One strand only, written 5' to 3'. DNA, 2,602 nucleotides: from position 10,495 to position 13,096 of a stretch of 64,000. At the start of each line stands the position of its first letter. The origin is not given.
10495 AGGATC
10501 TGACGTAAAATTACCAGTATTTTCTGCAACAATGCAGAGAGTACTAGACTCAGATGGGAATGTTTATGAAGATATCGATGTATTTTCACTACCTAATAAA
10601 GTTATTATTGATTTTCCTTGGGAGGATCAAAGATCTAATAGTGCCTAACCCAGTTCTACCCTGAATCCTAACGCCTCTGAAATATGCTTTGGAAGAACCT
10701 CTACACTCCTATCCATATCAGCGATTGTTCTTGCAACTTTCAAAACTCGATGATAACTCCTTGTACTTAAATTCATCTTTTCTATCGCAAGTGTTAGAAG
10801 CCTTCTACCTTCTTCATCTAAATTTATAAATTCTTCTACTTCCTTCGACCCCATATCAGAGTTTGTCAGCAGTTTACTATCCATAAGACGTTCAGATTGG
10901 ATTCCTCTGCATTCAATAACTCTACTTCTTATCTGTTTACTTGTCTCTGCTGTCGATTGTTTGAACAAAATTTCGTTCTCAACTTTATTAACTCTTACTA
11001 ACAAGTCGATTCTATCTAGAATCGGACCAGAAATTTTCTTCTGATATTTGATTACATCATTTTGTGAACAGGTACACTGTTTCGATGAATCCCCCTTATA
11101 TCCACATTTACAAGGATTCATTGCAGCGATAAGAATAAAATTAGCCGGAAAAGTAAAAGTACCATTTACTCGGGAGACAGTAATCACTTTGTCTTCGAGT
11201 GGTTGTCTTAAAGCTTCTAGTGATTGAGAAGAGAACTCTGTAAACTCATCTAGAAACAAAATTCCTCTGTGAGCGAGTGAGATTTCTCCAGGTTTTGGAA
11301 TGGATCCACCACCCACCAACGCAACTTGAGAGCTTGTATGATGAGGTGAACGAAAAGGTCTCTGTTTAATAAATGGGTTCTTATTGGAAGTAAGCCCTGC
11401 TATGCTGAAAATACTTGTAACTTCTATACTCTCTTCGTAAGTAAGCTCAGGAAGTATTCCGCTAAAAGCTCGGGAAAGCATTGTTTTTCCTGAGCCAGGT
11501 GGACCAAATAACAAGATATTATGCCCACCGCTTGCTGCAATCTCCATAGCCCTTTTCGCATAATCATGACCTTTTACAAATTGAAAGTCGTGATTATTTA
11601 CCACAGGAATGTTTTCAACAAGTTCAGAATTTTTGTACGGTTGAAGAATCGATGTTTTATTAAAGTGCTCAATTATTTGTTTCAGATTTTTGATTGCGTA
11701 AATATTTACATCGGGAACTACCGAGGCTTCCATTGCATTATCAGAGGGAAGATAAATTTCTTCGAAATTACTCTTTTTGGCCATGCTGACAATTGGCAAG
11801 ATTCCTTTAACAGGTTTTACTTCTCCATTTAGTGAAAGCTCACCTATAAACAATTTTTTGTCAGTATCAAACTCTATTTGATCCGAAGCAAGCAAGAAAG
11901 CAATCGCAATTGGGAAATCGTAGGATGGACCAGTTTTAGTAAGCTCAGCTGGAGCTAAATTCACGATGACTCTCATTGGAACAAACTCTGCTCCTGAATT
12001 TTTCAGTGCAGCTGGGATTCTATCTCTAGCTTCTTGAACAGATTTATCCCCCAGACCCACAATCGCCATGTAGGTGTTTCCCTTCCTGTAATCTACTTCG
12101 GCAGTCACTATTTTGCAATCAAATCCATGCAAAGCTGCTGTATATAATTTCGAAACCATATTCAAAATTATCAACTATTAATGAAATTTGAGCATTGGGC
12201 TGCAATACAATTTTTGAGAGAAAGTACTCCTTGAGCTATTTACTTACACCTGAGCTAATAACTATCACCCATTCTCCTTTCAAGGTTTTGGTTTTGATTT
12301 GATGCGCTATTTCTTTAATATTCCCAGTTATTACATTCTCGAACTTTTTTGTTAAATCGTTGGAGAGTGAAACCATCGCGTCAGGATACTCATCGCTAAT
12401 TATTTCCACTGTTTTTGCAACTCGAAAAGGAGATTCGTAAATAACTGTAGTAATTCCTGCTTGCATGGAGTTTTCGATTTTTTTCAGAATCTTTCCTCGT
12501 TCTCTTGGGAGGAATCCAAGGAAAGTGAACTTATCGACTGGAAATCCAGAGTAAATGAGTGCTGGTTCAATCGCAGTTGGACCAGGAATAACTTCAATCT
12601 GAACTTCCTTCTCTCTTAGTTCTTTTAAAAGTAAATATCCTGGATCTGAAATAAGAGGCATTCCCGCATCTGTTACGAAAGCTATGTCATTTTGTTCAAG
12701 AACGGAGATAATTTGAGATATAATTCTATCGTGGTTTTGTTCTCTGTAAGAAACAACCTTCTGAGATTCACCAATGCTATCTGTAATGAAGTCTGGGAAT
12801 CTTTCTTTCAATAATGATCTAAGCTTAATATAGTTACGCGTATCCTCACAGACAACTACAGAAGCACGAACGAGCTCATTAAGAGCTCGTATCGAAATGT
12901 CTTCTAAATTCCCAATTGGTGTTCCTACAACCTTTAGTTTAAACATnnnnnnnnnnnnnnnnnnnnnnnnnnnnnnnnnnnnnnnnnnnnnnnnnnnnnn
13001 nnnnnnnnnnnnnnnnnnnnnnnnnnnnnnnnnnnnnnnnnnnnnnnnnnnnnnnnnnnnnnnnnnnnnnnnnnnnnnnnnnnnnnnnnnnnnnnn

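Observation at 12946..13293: Two tandem paralogous 53-55-aa hydrophobic peptides were missed by the ORF track, and one is translationally coupled to rsmI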

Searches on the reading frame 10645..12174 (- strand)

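Call 3: search_protein_families(library=pfam, proteins=[window:10645-12174:-], max_evalue=1)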
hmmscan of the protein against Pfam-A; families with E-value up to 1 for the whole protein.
window:10645-12174:- (509 aa): 24 families
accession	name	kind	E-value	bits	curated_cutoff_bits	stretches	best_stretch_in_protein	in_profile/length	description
PF01078.27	Mg_chelatase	-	7.3e-91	303.6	20.3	1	196-401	1-205/207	Magnesium chelatase, subunit ChlI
PF13541.12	ChlI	-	8.8e-38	129.4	27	1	26-146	2-121/121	Subunit ChlI of Mg-chelatase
PF13335.12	Mg_chelatase_C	-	6.3e-29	100.9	26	1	410-505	2-94/94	Magnesium chelatase, subunit ChlI C-terminal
PF00493.29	MCM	-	1.2e-11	44.7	23.3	1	197-399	38-208/224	MCM P-loop domain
PF07728.20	AAA_5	-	3.2e-10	40.6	22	1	219-359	1-126/139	AAA domain (dynein-related subfamily)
PF00158.32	Sigma54_activat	-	2.1e-06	28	20.2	1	293-353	84-142/168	Sigma-54 interaction domain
PF05362.19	Lon_C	-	2.3e-06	27.8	21.1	1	45-169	69-200/205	Lon protease (S16) C-terminal proteolytic domain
PF13191.12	AAA_16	-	0.00037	21.5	32.6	1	210-238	16-45/167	AAA ATPase domain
PF00004.35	AAA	-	0.00038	21.3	21.2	1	220-318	1-73/131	ATPase family associated with various cellular activities (AAA)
PF13401.12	AAA_22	-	0.0009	20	27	1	218-264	6-53/130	AAA domain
PF05496.18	RuvB_N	-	0.0018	18.5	27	0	219-236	35-52/159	Holliday junction DNA helicase RuvB P-loop domain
PF00005.33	ABC_tran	-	0.0064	17.5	25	1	214-250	8-42/137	ABC transporter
PF20030.5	bpMoxR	-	0.0068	15.9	27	1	203-242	17-56/205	MoxR domain in the MoxR-vWA-beta-propeller ternary systems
PF12775.13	AAA_7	-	0.011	15.7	25.8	1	210-244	26-60/181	P-loop containing dynein motor region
PF03118.21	RNA_pol_A_CTD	-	0.019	15.1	23.8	1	455-475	6-26/67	Bacterial RNA polymerase, alpha chain C terminal domain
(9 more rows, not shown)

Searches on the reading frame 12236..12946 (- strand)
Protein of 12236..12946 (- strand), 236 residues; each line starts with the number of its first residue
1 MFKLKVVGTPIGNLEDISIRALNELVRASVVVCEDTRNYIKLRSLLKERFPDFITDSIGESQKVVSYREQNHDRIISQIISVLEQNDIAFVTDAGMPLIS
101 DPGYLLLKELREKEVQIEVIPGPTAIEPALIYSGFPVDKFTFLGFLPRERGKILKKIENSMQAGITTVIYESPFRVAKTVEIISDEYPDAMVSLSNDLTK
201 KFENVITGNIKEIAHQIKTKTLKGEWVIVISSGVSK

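Call 3: search_protein_families(library=pfam, proteins=[window:12236-12946:-], max_evalue=1)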
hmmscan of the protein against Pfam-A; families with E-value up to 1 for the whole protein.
window:12236-12946:- (236 aa): 2 families
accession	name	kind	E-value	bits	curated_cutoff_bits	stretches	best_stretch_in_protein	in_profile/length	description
PF00590.25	TP_methylase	-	3.9e-34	118.9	27.8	1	3-214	1-212/212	Tetrapyrrole (Corrin/Porphyrin) Methylases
PF18709.6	DLP_helical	-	0.0053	16.5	25.5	1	41-93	132-185/340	Dynamin-like helical domain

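Call 10: find_related_loci(query=window:12239-12946:-, collection=genome_contigs, flank=4000)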
Query window:12239-12946:- (236 aa) in genome_contigs; peptide patterns used: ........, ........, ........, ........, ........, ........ (x = any residue, [..] = any of these).
90 stretches matched a pattern, but none encodes a relative of the query by tblastn (E <= 1e-3).

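Call 15: find_homologous_proteins(query=window:12239-12946:-, max_evalue=1e-20)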
Query window:12239-12946:- (236 aa): 7649 proteins with E <= 1e-20 among 8000 candidates; the best 120 are listed.
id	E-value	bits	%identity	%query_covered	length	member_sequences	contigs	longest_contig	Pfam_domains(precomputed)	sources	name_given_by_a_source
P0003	1.1e-146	504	100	100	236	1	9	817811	PF00590.26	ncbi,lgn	-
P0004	3.6e-113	395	77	98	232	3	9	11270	PF00590.26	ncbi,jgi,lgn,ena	-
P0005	7.1e-110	384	76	98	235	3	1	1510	PF00590.26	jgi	jgi:16S rRNA (cytidine1402-2'-O)-methyltransferase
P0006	7.2e-106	371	73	99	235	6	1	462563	PF00590.26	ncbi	-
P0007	6.0e-77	276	55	97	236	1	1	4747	PF00590.26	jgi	jgi:16S rRNA (cytidine1402-2'-O)-methyltransferase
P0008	2.4e-71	258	52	96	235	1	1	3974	PF00590.26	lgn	-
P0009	4.4e-71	257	53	96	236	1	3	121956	PF00590.26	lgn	-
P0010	7.6e-71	256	52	98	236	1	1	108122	PF00590.26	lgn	-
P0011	1.6e-69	252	50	97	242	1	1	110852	PF00590.26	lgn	-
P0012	1.7e-69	252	53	98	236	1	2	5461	PF00590.26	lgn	-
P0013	1.0e-68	250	51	98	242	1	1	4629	PF00590.26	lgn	-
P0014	1.6e-68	249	53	98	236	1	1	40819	PF00590.26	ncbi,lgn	ncbi:MAG: 16S rRNA (cytidine(1402)-2'-O)-methyltransferase [Candidatus Dojkabacteria bacterium]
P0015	1.8e-68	249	53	98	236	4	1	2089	PF00590.26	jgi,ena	-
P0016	1.9e-68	249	50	96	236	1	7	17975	PF00590.26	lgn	-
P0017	2.3e-68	248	52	98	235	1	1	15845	PF00590.26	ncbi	-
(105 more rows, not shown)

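Call 16: find_encoding_contigs(protein=P0004, flank=4000, max_places=4)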
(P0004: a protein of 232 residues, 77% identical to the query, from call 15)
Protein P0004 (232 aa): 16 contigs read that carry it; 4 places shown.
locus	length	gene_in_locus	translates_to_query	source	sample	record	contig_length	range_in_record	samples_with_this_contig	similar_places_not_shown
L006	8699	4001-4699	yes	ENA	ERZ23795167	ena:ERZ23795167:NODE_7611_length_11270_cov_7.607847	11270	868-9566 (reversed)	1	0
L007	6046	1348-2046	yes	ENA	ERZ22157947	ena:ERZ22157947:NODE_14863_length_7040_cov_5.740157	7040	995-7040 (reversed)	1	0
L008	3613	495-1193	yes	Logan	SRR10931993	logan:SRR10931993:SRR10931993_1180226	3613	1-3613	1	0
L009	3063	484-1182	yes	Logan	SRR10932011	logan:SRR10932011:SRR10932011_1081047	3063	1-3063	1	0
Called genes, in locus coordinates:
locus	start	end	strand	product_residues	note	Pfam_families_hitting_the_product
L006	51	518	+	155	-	PF00177:Ribosomal_S7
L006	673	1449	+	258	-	PF01978:TrmB, PF12802:MarR_2 (weak)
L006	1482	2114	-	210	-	PF00925:GTP_cyclohydro2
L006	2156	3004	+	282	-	PF10343:Q_salvage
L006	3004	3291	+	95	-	-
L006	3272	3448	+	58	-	-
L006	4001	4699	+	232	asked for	PF00590:TP_methylase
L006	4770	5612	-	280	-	-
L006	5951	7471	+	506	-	PF05362:Lon_C (weak), PF13541:ChlI, PF01078:Mg_chelatase, PF07728:AAA_5, PF00493:MCM, PF13335:Mg_chelatase_C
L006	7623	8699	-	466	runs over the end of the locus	PF11638:DnaA_N (faint), PF00308:Bac_DnaA, PF01695:IstB_IS21, PF13401:AAA_22 (faint), PF08299:Bac_DnaA_C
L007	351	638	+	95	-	-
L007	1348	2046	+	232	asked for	PF00590:TP_methylase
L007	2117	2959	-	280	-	-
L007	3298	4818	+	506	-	PF05362:Lon_C (weak), PF13541:ChlI, PF01078:Mg_chelatase, PF07728:AAA_5, PF00493:MCM, PF13335:Mg_chelatase_C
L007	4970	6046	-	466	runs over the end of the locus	PF11638:DnaA_N (faint), PF00308:Bac_DnaA, PF01695:IstB_IS21, PF13401:AAA_22 (faint), PF08299:Bac_DnaA_C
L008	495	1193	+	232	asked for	PF00590:TP_methylase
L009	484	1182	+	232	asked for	PF00590:TP_methylase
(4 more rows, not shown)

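Call 17: find_encoding_contigs(protein=P0006, flank=4000, max_places=3)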
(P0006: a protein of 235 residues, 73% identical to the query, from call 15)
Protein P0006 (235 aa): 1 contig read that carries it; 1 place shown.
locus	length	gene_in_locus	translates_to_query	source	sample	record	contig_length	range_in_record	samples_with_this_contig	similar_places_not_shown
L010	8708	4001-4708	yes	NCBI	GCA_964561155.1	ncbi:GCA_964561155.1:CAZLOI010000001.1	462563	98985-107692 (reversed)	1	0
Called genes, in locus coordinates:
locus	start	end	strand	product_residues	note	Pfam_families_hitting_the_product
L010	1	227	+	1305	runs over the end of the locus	-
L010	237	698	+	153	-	PF00164:Ribosom_S12_S23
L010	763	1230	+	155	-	PF00177:Ribosomal_S7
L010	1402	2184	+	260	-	PF01978:TrmB, PF12802:MarR_2 (weak), PF13412:HTH_24 (weak), PF09339:HTH_IclR (faint)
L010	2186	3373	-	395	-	PF05175:MTS, PF03602:Cons_hypoth95 (weak), PF06325:PrmA, PF13489:Methyltransf_23 (weak), PF13847:Methyltransf_31, PF13649:Methyltransf_25 (weak)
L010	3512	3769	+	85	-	-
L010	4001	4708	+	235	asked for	PF00590:TP_methylase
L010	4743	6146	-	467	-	PF11638:DnaA_N (weak), PF00308:Bac_DnaA, PF01695:IstB_IS21 (weak), PF00910:RNA_helicase (faint), PF13401:AAA_22 (faint), PF08299:Bac_DnaA_C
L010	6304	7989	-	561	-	-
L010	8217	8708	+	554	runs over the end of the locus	PF00753:Lactamase_B, PF12706:Lactamase_B_2, PF23023:Anti-Pycsar_Apyc1 (faint), PF22505:RNase_J_b_CASP, PF17770:RNase_J_C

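Call 18: find_encoding_contigs(protein=P0005, flank=4000, max_places=3)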
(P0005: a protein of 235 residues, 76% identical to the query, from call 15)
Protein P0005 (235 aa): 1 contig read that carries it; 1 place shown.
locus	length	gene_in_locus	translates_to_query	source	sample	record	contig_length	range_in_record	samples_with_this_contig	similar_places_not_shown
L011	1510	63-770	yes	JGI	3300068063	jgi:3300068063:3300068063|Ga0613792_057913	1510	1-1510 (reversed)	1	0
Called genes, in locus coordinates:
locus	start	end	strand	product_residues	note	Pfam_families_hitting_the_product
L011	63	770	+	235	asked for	PF00590:TP_methylase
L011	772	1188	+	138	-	-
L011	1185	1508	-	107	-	?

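Call 24: find_encoding_contigs(protein=P0009, flank=3000, max_places=2)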
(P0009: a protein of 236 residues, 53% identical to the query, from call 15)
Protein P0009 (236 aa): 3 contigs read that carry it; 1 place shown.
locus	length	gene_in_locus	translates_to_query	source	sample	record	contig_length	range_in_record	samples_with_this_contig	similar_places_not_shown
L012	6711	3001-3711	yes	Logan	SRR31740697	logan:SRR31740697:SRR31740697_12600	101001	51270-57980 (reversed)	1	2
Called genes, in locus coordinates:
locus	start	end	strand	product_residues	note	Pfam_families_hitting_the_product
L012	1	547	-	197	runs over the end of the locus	-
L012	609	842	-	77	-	PF01649:Ribosomal_S20p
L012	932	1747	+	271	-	PF01026:TatD_DNase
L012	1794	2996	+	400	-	PF13439:Glyco_transf_4, PF13579:Glyco_trans_4_4, PF00534:Glycos_transf_1, PF13692:Glyco_trans_1_4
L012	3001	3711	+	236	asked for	PF00590:TP_methylase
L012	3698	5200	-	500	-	PF05362:Lon_C (faint), PF13541:ChlI, PF01078:Mg_chelatase, PF07728:AAA_5 (faint), PF00493:MCM, PF13335:Mg_chelatase_C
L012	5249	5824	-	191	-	PF00717:Peptidase_S24 (weak)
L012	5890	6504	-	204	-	-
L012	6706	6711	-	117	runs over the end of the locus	-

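Call 25: find_encoding_contigs(protein=P0010, flank=3000, max_places=2)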
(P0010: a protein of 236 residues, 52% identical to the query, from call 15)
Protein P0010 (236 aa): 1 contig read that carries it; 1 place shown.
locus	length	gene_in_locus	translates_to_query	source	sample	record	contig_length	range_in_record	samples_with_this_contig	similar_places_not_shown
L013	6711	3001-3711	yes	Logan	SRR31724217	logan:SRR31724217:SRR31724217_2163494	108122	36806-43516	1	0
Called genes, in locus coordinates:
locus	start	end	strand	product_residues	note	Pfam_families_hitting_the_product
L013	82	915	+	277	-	PF01026:TatD_DNase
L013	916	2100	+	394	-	PF13439:Glyco_transf_4, PF13579:Glyco_trans_4_4, PF00534:Glycos_transf_1, PF13692:Glyco_trans_1_4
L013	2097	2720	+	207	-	PF01928:CYTH (weak)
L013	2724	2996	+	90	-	-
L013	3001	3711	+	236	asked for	PF00590:TP_methylase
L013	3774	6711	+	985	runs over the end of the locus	PF10102:DUF2341, PF13385:Laminin_G_3, PF13620:CarboxypepD_reg, PF13715:CarbopepD_reg_2 (weak)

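Call 26: find_encoding_contigs(protein=P0007, flank=3000, max_places=2)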
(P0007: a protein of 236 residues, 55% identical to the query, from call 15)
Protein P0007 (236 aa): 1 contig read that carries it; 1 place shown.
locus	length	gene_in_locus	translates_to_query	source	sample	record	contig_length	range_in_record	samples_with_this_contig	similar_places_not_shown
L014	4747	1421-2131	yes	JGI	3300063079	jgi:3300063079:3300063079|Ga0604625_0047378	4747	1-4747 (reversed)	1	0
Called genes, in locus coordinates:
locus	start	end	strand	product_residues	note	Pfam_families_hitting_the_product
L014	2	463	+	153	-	?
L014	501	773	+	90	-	-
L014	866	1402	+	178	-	PF11181:YflT (weak)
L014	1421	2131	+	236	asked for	PF00590:TP_methylase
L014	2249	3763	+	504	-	PF13541:ChlI, PF00493:MCM, PF01078:Mg_chelatase, PF07728:AAA_5 (weak), PF13335:Mg_chelatase_C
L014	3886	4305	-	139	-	PF00903:Glyoxalase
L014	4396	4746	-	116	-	?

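Call 63: find_related_loci(query=A5, collection=metagenome_contigs, flank=3000)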
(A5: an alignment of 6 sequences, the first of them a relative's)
Query A5 (55 aa) in metagenome_contigs; peptide patterns used: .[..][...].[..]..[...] (x = any residue, [..] = any of these).
364 stretches matched a pattern, but none encodes a relative of the query by tblastn (E <= 1e-3).

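Call 64: find_related_loci(query=A5, collection=viral_contigs, flank=3000)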
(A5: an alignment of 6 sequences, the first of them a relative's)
Query A5 (55 aa) in viral_contigs; peptide patterns used: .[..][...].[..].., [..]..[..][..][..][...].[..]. (x = any residue, [..] = any of these).
252 stretches matched a pattern, but none encodes a relative of the query by tblastn (E <= 1e-3).

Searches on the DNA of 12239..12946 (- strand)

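Call 38: search_rna_families(sources=[L006, L016, L010], threshold=evalue, max_evalue=1)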
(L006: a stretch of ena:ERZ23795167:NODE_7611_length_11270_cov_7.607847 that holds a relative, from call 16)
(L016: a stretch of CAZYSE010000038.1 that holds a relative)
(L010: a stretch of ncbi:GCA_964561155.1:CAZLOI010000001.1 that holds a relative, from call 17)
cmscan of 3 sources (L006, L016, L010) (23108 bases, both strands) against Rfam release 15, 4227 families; matches with E-value up to 1: 1.
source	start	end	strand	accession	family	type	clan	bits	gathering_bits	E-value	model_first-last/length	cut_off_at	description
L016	118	201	-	RF00528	snoMe28S-Gm1083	Gene; snRNA; snoRNA; CD-box;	-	25.7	48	0.75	1-89/89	no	Small nucleolar RNA Me28S-Gm1083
